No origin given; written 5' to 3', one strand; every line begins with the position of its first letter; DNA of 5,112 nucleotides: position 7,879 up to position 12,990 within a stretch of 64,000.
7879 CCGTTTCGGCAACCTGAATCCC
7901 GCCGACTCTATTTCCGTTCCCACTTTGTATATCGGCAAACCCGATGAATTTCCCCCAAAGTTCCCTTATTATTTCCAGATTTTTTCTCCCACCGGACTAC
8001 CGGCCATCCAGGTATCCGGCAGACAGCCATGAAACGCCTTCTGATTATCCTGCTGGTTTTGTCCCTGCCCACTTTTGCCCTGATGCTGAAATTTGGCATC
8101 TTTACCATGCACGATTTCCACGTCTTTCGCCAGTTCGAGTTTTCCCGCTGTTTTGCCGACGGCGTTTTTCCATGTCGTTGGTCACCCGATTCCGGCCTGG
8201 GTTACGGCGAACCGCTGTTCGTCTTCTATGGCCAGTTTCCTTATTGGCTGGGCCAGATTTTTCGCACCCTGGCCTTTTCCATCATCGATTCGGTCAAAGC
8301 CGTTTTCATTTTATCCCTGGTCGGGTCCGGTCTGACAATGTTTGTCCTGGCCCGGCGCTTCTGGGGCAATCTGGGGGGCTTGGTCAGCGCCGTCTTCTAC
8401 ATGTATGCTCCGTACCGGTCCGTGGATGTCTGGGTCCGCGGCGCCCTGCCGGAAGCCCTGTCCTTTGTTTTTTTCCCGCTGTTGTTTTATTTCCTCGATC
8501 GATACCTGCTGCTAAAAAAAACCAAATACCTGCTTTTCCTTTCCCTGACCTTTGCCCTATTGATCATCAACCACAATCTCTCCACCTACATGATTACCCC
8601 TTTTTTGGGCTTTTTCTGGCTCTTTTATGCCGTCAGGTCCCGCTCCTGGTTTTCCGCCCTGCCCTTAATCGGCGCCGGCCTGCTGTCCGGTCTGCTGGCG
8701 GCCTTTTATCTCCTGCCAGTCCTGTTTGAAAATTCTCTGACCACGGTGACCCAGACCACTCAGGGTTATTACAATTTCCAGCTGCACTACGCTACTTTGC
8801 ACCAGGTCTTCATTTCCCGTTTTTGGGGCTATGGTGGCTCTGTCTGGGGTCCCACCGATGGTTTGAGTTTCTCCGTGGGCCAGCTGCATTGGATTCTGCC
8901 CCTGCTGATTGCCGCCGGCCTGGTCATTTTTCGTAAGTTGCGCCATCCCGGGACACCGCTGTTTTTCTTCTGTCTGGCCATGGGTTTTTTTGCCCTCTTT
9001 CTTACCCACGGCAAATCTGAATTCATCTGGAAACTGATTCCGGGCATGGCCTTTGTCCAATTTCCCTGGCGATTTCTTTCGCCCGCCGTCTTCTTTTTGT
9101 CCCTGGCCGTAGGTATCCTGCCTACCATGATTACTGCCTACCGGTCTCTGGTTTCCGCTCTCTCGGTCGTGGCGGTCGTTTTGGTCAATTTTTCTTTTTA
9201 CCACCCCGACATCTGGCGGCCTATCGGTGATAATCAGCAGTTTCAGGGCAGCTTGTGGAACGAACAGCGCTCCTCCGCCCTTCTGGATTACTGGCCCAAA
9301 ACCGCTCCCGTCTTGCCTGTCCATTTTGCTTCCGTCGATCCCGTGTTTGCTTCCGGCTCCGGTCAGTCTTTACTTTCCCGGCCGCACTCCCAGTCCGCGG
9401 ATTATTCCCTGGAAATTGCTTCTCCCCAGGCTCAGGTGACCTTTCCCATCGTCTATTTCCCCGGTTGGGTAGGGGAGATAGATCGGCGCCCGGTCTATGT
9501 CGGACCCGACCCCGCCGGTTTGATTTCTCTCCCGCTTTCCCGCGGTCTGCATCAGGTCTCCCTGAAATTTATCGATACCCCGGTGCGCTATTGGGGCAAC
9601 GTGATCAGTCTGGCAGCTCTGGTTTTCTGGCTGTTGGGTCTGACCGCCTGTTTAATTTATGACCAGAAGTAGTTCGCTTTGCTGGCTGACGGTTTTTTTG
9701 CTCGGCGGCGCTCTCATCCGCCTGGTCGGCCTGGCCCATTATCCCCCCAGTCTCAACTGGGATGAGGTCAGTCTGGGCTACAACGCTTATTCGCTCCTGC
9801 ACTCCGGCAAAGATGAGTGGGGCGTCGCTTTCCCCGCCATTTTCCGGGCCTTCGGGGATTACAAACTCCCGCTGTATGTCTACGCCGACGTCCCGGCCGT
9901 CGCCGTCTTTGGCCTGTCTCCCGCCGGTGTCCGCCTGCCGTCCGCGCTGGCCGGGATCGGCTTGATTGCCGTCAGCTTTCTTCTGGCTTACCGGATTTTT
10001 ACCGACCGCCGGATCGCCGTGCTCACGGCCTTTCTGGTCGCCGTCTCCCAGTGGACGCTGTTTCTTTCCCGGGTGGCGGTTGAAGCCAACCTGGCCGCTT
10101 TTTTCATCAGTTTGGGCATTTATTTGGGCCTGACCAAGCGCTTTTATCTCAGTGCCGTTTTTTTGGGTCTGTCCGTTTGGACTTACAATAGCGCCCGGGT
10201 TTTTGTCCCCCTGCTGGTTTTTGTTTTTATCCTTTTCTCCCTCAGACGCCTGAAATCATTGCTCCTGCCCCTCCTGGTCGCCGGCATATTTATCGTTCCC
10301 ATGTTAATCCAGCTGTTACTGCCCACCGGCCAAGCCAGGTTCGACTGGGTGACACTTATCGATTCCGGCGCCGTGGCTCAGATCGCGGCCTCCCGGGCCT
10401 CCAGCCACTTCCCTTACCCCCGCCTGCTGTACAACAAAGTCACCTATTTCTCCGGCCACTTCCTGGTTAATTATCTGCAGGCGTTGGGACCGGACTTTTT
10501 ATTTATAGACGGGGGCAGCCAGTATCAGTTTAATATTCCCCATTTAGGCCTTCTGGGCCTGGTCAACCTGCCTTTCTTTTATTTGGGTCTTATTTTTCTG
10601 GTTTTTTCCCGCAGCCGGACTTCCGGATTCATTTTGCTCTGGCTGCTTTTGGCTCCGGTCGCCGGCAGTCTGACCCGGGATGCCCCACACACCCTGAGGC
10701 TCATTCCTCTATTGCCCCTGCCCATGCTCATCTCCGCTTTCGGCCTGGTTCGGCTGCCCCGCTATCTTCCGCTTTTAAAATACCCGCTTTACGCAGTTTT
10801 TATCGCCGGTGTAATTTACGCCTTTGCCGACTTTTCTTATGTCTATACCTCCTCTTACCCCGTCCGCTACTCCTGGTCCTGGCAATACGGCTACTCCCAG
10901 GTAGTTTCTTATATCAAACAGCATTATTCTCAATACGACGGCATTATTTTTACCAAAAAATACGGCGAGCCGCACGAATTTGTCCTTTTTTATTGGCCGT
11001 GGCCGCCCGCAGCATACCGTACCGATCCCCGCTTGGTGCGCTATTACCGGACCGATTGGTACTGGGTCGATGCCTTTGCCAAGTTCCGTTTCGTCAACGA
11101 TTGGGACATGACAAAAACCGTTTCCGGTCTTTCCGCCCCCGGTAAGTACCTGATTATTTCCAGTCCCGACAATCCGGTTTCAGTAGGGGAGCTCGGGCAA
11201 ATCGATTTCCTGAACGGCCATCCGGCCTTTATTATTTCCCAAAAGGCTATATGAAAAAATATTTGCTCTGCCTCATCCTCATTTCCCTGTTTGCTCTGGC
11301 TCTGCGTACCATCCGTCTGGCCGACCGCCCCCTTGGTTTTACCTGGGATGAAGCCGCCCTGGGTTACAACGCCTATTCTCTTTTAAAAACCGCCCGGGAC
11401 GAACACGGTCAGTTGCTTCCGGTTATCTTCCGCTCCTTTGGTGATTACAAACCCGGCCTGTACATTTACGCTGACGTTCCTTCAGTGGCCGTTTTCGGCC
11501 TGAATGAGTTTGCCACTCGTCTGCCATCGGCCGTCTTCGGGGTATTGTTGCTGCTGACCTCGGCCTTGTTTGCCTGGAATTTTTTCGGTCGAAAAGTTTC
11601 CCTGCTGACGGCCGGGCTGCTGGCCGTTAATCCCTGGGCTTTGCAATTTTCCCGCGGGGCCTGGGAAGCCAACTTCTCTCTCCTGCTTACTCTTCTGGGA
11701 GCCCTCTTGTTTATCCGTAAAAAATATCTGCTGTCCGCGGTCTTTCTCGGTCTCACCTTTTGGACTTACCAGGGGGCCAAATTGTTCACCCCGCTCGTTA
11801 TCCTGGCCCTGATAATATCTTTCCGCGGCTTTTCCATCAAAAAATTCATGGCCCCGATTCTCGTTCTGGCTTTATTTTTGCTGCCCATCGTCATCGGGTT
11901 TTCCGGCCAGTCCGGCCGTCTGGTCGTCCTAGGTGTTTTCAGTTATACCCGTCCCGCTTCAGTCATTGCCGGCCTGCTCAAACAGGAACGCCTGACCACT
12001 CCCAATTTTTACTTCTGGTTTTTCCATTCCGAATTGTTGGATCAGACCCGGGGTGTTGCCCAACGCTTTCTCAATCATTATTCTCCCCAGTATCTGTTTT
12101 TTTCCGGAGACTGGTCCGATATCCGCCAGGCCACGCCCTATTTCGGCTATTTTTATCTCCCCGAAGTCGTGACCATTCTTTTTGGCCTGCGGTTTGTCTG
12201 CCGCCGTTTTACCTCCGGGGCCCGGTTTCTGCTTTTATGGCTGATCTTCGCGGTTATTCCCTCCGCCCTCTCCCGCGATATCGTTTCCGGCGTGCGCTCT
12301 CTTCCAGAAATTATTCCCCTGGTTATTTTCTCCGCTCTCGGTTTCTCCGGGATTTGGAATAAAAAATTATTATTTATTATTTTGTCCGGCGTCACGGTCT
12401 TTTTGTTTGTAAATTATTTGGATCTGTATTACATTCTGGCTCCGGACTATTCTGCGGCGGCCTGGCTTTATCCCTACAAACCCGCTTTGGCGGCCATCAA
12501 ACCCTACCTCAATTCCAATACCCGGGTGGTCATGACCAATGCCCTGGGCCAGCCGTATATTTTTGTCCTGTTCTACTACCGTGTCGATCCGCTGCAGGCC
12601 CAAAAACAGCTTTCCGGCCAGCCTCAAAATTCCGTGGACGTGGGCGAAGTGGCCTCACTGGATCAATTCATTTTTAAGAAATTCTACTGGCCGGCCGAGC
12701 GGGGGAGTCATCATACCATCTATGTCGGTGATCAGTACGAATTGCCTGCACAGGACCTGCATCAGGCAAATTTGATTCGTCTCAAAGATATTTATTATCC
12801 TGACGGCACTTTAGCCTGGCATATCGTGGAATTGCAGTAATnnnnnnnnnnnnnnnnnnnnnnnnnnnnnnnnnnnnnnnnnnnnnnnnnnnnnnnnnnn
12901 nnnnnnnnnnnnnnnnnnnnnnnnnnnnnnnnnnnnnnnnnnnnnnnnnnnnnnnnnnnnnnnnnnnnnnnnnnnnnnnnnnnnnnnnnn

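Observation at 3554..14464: Tandem array of five diverged PMT/ArnT-like GT-C paralogs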

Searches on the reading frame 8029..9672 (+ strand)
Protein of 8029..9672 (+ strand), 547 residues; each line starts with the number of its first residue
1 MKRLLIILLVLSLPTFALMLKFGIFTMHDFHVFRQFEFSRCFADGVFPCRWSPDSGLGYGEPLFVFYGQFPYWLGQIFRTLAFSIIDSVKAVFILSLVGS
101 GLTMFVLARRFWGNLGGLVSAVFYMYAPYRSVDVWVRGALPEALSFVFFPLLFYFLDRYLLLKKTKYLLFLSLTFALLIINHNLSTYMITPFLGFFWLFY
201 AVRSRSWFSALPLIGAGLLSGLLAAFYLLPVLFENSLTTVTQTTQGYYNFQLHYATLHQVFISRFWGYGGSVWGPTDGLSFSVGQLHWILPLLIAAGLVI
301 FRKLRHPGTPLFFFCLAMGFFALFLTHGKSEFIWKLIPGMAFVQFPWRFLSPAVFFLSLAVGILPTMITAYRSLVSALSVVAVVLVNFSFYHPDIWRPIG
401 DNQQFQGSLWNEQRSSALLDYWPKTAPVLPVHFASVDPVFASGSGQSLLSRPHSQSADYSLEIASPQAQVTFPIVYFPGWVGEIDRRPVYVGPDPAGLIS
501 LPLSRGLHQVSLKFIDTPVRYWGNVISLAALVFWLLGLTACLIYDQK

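Call 4: search_protein_families(library=pfam, proteins=[window:8029-9672:+], max_evalue=0.01)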
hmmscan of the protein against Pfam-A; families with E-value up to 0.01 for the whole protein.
window:8029-9672:+ (547 aa): 2 families
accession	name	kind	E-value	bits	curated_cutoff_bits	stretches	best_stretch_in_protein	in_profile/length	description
PF10131.15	PTPS_related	-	9e-08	31.5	26.4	1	64-390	1-305/621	6-pyruvoyl-tetrahydropterin synthase related domain; membrane protein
PF13231.12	PMT_2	-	0.0036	17.9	26.1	1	71-224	6-154/160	Dolichyl-phosphate-mannose-protein mannosyltransferase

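Call 5: search_protein_families(library=ncbifam, proteins=[window:8029-9672:+], max_evalue=0.01)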
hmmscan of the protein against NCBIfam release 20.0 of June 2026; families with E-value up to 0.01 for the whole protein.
window:8029-9672:+ (547 aa): 0 families

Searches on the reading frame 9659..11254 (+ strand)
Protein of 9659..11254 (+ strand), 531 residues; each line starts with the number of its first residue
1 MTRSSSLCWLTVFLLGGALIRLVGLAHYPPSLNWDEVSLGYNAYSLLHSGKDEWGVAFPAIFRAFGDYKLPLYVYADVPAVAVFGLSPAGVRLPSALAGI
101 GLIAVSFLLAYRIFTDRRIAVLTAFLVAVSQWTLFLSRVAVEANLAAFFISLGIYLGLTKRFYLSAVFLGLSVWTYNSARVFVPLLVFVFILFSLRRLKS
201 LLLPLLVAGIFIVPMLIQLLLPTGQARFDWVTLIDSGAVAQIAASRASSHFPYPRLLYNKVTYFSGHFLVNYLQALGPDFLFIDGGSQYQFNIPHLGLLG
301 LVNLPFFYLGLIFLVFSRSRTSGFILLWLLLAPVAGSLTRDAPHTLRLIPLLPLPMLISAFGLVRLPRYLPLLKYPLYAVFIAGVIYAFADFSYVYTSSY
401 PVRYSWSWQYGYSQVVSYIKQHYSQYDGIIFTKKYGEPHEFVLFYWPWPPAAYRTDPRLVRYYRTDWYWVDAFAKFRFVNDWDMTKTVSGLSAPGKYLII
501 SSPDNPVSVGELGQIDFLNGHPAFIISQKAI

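Call 4: search_protein_families(library=pfam, proteins=[window:9659-11254:+], max_evalue=0.01)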
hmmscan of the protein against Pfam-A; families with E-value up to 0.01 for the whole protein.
window:9659-11254:+ (531 aa): 2 families
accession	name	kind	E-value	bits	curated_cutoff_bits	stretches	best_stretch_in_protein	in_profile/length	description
PF13231.12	PMT_2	-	0.00093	19.9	26.1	1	81-216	14-158/160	Dolichyl-phosphate-mannose-protein mannosyltransferase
PF02366.24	PMT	-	0.00098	19.2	22.7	1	52-159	46-153/245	Dolichyl-phosphate-mannose-protein mannosyltransferase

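Call 5: search_protein_families(library=ncbifam, proteins=[window:9659-11254:+], max_evalue=0.01)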
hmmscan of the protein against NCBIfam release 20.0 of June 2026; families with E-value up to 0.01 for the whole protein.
window:9659-11254:+ (531 aa): 0 families

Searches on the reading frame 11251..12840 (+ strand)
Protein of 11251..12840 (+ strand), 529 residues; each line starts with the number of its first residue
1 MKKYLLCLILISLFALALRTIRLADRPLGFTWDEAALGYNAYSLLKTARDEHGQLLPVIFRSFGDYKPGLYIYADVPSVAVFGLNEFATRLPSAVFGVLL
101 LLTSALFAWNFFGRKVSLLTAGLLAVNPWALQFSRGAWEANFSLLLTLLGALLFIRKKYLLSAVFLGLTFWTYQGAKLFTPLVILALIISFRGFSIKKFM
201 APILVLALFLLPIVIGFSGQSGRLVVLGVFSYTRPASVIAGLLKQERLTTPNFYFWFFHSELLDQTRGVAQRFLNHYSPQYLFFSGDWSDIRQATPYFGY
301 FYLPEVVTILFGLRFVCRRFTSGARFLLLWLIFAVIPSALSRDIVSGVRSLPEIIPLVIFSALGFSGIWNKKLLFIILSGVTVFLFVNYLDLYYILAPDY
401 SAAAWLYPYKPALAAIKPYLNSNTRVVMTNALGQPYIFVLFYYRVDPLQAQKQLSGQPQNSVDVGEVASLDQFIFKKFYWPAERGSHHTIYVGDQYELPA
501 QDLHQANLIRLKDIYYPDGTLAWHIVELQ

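Call 4: search_protein_families(library=pfam, proteins=[window:11251-12840:+], max_evalue=0.01)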
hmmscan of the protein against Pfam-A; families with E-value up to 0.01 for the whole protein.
window:11251-12840:+ (529 aa): 1 family
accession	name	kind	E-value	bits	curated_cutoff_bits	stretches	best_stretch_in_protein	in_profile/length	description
PF13231.12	PMT_2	-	7.6e-06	26.7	26.1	1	79-213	14-154/160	Dolichyl-phosphate-mannose-protein mannosyltransferase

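Call 5: search_protein_families(library=ncbifam, proteins=[window:11251-12840:+], max_evalue=0.01)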
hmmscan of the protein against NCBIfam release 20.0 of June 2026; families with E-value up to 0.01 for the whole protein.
window:11251-12840:+ (529 aa): 1 family
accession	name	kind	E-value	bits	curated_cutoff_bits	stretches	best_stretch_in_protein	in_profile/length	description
TIGR03663.1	TIGR03663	subfamily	2.2e-10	40.2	126.25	1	7-157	3-140/435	flippase activity-associated protein Agl23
